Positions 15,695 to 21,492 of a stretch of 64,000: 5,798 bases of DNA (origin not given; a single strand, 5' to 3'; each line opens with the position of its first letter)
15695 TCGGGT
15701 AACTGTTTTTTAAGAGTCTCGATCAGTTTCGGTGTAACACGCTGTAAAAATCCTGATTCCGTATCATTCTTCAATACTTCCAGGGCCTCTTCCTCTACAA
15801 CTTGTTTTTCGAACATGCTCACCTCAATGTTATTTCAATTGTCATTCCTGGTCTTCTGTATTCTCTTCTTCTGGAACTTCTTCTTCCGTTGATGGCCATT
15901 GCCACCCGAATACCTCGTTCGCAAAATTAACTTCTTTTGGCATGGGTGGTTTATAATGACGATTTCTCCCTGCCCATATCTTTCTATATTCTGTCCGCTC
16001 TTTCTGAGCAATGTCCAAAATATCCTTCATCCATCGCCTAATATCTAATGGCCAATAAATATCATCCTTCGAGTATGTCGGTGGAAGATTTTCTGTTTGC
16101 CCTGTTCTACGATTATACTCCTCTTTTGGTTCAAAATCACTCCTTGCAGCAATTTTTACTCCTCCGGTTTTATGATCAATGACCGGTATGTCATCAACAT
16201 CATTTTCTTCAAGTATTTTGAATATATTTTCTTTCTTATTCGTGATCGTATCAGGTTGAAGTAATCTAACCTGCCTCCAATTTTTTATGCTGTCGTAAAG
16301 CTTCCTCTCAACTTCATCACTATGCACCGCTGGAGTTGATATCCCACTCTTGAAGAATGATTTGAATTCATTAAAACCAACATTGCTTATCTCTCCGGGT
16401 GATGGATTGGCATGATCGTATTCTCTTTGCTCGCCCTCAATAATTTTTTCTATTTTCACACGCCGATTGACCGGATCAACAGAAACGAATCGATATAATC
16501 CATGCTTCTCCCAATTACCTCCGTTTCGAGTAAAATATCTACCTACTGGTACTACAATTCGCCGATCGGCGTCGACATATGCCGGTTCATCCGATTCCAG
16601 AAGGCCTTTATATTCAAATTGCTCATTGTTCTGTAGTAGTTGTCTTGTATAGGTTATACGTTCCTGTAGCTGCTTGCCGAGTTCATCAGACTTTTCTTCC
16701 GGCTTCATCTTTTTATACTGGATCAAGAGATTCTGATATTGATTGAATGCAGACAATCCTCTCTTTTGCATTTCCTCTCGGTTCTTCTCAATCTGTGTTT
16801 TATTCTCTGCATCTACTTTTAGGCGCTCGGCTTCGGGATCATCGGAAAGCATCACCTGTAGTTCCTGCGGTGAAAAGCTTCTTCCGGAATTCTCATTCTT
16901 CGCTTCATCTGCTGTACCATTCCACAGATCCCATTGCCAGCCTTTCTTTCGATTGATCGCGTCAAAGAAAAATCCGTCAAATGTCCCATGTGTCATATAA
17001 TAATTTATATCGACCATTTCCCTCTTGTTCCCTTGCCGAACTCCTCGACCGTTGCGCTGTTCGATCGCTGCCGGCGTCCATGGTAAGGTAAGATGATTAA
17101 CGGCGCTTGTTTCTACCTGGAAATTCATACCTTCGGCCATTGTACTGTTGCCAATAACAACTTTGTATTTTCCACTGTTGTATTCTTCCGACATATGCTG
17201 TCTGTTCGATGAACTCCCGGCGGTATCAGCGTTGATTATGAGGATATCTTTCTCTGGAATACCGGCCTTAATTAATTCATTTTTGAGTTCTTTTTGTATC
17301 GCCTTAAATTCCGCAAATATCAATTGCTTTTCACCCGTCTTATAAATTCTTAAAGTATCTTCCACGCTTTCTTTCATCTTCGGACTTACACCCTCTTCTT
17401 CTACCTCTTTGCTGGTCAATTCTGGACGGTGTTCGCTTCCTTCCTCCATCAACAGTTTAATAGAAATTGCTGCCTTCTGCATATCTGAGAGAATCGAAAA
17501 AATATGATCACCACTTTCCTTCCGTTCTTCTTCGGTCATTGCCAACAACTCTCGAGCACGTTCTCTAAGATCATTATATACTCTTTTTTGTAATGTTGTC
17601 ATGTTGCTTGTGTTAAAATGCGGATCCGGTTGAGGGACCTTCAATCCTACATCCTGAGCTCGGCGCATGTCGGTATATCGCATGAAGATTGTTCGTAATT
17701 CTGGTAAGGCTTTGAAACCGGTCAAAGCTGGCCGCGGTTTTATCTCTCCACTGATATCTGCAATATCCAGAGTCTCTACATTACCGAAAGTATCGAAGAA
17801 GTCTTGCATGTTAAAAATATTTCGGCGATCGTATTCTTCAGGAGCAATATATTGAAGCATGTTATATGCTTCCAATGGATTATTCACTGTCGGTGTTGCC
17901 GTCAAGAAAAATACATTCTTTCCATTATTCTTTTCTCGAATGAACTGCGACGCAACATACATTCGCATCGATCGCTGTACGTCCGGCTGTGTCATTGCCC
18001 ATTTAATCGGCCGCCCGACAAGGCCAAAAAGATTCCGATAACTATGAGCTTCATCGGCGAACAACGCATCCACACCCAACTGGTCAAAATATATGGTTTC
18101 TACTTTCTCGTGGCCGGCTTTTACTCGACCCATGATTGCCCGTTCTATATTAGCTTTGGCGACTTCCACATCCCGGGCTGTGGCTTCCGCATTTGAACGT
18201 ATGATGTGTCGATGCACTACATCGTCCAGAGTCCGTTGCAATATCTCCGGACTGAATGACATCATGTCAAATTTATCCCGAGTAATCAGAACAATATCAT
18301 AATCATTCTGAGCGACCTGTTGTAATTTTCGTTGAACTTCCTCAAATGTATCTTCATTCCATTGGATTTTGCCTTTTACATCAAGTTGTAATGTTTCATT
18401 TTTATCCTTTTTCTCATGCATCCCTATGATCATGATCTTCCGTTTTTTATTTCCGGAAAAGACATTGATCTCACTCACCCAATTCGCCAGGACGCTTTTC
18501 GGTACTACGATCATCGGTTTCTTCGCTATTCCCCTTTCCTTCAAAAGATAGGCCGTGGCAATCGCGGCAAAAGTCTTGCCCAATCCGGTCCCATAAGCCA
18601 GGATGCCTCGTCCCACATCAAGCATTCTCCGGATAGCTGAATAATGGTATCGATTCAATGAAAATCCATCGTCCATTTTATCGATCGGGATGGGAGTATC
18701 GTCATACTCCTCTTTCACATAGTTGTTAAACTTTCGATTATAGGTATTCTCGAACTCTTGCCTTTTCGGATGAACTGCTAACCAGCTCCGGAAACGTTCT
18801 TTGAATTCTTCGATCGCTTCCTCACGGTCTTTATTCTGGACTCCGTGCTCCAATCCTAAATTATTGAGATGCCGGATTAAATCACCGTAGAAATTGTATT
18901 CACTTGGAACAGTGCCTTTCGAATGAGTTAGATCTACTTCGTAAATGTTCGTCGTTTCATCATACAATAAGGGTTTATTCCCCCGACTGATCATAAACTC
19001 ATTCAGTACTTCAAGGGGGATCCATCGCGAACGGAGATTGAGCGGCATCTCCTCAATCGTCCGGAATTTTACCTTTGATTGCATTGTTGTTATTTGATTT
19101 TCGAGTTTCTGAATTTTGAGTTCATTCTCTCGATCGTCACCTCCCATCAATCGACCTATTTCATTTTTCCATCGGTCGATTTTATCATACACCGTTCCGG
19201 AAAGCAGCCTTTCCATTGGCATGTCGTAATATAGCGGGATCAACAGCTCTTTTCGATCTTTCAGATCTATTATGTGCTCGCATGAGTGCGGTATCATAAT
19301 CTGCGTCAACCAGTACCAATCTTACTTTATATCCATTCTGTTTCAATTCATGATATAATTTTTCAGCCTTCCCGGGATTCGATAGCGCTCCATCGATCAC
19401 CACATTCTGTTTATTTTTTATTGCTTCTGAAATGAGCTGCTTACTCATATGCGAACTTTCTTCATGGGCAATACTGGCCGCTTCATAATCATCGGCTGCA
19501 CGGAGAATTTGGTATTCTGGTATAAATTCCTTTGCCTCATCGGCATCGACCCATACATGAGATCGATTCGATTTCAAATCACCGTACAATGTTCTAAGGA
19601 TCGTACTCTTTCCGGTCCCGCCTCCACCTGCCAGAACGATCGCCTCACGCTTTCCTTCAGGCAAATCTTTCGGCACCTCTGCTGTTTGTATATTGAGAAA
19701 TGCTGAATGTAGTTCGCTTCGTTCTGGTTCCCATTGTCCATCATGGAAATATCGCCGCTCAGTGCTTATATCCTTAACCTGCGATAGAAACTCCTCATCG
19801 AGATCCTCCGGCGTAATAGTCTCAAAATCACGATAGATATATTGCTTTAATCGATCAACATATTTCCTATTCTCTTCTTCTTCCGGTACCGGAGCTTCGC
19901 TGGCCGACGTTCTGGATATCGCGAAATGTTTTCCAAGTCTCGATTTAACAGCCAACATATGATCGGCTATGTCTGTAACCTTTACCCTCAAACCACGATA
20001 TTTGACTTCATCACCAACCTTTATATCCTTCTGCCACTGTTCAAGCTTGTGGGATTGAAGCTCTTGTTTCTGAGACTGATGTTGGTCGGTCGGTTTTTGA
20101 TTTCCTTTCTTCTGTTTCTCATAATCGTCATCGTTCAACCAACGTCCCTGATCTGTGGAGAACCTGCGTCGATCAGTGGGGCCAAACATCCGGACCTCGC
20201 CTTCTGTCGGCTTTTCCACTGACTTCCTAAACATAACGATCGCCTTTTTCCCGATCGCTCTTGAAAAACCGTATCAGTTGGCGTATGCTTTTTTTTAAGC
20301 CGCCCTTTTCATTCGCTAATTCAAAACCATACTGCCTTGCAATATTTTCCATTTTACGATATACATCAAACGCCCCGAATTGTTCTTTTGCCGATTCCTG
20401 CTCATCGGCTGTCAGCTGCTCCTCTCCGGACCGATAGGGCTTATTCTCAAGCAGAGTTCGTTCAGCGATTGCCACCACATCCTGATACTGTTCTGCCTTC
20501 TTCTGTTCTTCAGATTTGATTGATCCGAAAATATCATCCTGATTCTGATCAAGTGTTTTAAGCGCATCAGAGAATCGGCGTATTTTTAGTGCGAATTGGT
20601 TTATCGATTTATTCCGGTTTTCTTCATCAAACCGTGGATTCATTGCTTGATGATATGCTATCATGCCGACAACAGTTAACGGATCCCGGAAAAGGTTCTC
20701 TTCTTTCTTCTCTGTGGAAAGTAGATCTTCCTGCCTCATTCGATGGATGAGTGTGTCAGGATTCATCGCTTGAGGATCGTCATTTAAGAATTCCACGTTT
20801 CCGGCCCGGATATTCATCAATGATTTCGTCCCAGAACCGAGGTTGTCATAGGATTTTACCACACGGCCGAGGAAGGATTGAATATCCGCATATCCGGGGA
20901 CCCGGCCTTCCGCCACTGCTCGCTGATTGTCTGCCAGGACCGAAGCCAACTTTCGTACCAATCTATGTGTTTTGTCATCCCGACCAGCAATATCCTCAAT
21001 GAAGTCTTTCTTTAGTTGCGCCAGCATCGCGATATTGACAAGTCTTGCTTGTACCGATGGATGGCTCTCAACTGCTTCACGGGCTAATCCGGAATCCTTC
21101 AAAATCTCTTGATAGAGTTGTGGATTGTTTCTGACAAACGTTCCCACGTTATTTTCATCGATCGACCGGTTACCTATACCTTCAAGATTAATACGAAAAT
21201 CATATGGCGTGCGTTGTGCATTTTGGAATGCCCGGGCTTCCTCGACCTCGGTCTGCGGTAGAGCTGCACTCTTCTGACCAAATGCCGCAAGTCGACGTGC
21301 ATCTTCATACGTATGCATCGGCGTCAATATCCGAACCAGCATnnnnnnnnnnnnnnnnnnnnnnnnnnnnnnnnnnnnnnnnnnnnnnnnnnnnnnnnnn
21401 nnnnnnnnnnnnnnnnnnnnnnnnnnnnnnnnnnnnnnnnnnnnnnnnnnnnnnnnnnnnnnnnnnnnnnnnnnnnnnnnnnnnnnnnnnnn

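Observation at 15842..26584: A polyvalent-protein-type set of genes, split into separate coupled genes inside the head module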

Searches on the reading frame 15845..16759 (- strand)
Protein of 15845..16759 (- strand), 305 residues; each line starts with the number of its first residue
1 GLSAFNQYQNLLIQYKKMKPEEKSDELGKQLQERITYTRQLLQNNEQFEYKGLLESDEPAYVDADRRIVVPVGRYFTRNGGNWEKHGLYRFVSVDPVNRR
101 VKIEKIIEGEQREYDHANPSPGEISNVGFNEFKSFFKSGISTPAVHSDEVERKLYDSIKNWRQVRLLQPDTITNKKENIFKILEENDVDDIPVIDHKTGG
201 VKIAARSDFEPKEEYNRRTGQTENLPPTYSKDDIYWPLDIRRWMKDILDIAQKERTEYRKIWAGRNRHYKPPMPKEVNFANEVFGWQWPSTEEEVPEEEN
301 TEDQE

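Call 13: search_protein_families(library=pfam, proteins=[window:15845-16759:-], max_evalue=1)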
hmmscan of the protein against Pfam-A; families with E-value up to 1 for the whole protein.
seq(305 aa): 0 families

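Call 14: search_protein_families(library=phrogs, proteins=[window:15845-16759:-], max_evalue=0.1)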
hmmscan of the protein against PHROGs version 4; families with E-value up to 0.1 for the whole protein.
seq(305 aa): 0 families

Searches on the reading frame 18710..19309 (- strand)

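Call 13: search_protein_families(library=pfam, proteins=[window:18710-19309:-], max_evalue=1)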
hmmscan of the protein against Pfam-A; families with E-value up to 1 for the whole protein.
seq(200 aa): 1 family
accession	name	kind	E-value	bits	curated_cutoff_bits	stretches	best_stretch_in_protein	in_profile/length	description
PF16526.10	CLZ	-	0.081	13.8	26.7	1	57-84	24-50/71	C-terminal leucine zipper domain of cyclic nucleotide-gated channels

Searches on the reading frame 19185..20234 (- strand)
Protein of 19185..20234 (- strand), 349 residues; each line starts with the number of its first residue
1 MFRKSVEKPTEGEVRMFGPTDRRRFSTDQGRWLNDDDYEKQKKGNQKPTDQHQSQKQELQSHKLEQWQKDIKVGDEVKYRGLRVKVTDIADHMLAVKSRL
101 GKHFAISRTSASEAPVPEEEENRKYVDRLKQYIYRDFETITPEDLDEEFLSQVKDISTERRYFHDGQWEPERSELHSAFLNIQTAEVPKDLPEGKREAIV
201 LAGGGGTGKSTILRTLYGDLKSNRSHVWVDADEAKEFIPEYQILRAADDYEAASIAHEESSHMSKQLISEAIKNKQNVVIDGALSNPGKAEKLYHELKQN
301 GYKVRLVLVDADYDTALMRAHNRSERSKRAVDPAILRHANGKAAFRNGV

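Call 4: search_protein_families(library=pfam, proteins=[window:19185-20234:-], max_evalue=0.01)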
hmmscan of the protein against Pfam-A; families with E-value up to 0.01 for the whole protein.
window:19185-20234:- (349 aa): 12 families
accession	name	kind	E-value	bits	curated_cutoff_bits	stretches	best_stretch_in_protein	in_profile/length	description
PF06414.18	Zeta_toxin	-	2.7e-33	115.5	22.3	1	193-336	13-159/199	Zeta toxin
PF13671.12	AAA_33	-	7e-11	43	27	1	199-332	2-127/143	AAA domain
PF25199.1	nSTAND_NTPase5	-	2.3e-07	31.2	34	1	189-308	34-130/145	Novel STAND NTPase 5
PF00005.33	ABC_tran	-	4.8e-06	27.7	25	1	196-275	11-80/137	ABC transporter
PF13238.12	AAA_18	-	6e-06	27.2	29.4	1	199-328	1-116/128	AAA domain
PF08433.16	KTI12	-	5.5e-05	23.2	22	1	199-327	4-123/271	Chromatin associated protein KTI12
PF13191.12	AAA_16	-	0.00024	22.1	32.6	1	192-258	20-84/167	AAA ATPase domain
PF19263.5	DUF5906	-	0.00029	21.9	27.6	1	201-272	1-78/114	Family of unknown function (DUF5906)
PF13604.12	AAA_30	-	0.00091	19.5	27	1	193-307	15-122/191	AAA domain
PF13521.12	AAA_28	-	0.001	19.8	27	1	199-281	2-80/164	AAA domain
PF13173.12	AAA_14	-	0.0025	18.3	27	0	196-245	2-43/129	AAA domain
PF13207.12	AAA_17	-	0.0057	17.4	27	1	203-332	2-130/136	AAA domain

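Call 5: search_protein_families(library=phrogs, proteins=[window:19185-20234:-], max_evalue=0.001)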
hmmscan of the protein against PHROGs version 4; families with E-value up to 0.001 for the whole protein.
window:19185-20234:- (349 aa): 9 families
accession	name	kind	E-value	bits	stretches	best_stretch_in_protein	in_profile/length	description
phrog_24083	-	unknown function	1.9e-14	53.8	1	117-316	75-268/1233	-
phrog_16619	-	head and packaging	2.8e-10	39.4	1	37-337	278-573/1440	minor head protein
phrog_505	-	other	1.4e-09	38.9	1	197-338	3-135/295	polynucleotide kinase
phrog_25145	-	unknown function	6.2e-08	33.2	1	197-330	109-240/308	-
phrog_12810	-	unknown function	3.5e-07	29.8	1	197-330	271-400/788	-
phrog_6931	-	unknown function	5.5e-07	30.1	1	193-326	182-311/343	-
phrog_761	-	other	4.5e-05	24.2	1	199-324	22-156/362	thymidylate kinase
phrog_800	-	head and packaging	7.5e-05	22.5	0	192-326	28-164/511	terminase small subunit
phrog_2071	-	other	0.00016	22.6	1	195-315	15-123/282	ATPase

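Call 28: list_cluster_members(proteins=[P0004, window:19185-20234:-, window:20227-24012:-])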
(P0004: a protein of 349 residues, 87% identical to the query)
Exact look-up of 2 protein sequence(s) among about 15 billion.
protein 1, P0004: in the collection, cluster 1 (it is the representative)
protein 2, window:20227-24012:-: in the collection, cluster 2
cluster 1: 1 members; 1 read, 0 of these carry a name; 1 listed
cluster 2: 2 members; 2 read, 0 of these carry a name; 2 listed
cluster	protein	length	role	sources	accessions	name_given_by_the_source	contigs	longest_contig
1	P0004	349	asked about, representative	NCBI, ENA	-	-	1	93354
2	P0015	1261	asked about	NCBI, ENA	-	-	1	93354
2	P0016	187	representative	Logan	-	-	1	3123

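Call 58: search_protein_families(library=ncbifam, proteins=[window:19185-20234:-], max_evalue=0.1)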
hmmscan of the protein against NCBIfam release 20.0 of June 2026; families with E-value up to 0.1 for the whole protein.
window:19185-20234:- (349 aa): 46 families (the best 25 are shown)
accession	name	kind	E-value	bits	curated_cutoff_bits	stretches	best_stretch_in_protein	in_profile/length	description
NF041574.1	antitoxPezT_Strep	equivalog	4.2e-09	36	470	1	195-334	31-167/251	type II toxin-antitoxin system toxin PezT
NF041405.1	XopAJ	subfamily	2.6e-07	30.2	300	1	163-333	21-203/324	XopAJ/AvrRxo1 family type III secretion system effector zeta toxin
TIGR02324.1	CP_lyasePhnL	equivalog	9.9e-05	21.9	256.3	1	197-234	35-72/224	phosphonate C-P lyase system protein PhnL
TIGR03574.1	selen_PSTK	equivalog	0.00019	20.9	290.5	1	199-326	2-119/249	L-seryl-tRNA(Sec) kinase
NF007606.0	PRK10253.1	equivalog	0.00027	20.4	497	1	189-237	28-74/266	iron-enterobactin ABC transporter ATP-binding protein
NF041546.1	ParA_partition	equivalog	0.00032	20.3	180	1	202-283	6-85/203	ParA family partition ATPase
TIGR03819.1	heli_sec_ATPase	hypoth_equivalog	0.00035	19.9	373.15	1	195-236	177-216/340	TadA family conjugal transfer-associated ATPase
NF010068.0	PRK13548.1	equivalog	0.00049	19.3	261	1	197-238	32-73/261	heme ABC transporter ATP-binding protein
TIGR02868.1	CydC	equivalog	0.00068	18.4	329.05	1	185-235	352-400/530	thiol reductant ABC exporter subunit CydC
NF000355.4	ribo_prot_ABC_F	equivalog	0.001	18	380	1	196-258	28-93/499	ribosomal protection-like ABC-F family protein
TIGR02788.1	VirB11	equivalog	0.0019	17.3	249.95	0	195-224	143-172/308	P-type DNA transfer ATPase VirB11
TIGR01189.1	ccmA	equivalog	0.0021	17.7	131.6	1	197-240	27-70/198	heme ABC exporter ATP-binding protein CcmA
TIGR00739.1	yajC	equivalog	0.0025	17.8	44.2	1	56-109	23-77/84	preprotein translocase subunit YajC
TIGR01166.1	cbiO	subfamily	0.0051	16.3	211.8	1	195-233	17-55/190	cobalt ABC transporter, ATP-binding protein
TIGR02673.1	FtsE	equivalog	0.0054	16.4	264.85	1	195-235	27-67/214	cell division ATP-binding protein FtsE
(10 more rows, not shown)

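Call 73: search_protein_families(library=padloc, proteins=[window:19185-20234:-], max_evalue=0.001)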
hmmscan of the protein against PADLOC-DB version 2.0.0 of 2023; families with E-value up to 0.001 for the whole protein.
window:19185-20234:- (349 aa): 0 families

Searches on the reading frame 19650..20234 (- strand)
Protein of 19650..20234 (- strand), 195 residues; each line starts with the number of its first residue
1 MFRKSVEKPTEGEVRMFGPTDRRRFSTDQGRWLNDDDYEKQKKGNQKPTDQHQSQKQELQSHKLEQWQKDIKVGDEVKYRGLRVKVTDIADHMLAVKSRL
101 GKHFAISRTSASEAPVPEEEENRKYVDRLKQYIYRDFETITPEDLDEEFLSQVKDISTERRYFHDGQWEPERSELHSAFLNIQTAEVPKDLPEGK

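Call 13: search_protein_families(library=pfam, proteins=[window:19650-20234:-], max_evalue=1)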
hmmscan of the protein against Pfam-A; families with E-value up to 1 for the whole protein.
seq(195 aa): 2 families
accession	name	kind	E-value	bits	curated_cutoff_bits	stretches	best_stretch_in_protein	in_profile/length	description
PF13206.11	VSG_B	-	0.12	12.1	25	1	25-85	58-111/352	Trypanosomal VSG domain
PF02699.20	YajC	-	0.28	11.5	28.2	1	56-98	20-63/78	Preprotein translocase subunit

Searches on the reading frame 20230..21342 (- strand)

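Call 13: search_protein_families(library=pfam, proteins=[window:20230-21342:-], max_evalue=1)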
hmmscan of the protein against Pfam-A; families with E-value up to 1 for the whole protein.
seq(371 aa): 2 families
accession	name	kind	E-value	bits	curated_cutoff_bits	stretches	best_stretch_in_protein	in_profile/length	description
PF12917.13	YfbR-like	-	0.027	14.6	25.9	0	131-188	99-155/182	5'-deoxynucleotidase YfbR-like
PF05378.19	Hydant_A_N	-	0.16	12.2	25.2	1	254-304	84-129/176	Hydantoinase/oxoprolinase N-terminal region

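Call 14: search_protein_families(library=phrogs, proteins=[window:20230-21342:-], max_evalue=0.1)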
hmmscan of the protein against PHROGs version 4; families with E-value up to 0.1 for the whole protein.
seq(371 aa): 2 families
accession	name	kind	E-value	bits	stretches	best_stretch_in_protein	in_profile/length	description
phrog_14706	-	unknown function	0.02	16.5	0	240-280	41-81/97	-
phrog_13674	-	tail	0.05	13.1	1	240-322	420-504/764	tail length tape measure protein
